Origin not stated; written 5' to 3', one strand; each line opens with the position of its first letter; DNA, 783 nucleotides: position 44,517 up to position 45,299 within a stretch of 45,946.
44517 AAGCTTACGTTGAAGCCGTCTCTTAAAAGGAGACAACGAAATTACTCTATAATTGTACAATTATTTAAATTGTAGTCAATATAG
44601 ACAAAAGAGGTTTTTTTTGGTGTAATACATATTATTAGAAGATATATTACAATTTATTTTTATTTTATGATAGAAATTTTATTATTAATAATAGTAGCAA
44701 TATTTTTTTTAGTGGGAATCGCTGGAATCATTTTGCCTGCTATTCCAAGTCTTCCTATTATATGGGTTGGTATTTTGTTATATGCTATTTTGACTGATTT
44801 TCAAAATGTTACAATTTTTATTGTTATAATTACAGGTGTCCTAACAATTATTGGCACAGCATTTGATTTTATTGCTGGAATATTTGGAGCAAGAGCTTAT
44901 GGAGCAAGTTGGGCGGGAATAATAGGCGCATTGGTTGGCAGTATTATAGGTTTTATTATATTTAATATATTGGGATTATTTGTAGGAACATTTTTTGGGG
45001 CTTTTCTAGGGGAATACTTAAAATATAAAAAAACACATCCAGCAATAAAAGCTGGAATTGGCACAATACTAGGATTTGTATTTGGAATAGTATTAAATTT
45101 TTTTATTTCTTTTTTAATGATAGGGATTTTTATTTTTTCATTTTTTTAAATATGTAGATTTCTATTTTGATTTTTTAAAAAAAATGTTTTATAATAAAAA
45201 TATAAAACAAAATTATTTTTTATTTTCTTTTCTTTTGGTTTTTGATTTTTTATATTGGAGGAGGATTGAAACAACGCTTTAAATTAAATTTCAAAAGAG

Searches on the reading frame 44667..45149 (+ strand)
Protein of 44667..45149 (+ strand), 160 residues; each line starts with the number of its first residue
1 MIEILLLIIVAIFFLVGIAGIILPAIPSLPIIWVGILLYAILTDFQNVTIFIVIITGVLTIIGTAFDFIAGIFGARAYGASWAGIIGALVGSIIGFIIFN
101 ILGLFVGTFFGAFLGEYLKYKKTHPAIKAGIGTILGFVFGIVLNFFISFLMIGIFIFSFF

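Call 84: find_encoding_contigs(protein=window:44667-45149:+, flank=10000, max_places=3)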
Protein window:44667-45149:+ (160 aa): 1 contig read that carries it; 1 place shown.
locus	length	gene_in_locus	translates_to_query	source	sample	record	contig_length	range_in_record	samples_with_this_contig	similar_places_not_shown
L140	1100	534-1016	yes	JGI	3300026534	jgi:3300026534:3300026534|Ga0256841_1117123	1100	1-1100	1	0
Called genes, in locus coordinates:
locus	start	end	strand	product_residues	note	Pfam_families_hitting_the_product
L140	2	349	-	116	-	?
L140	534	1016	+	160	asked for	PF04306:DUF456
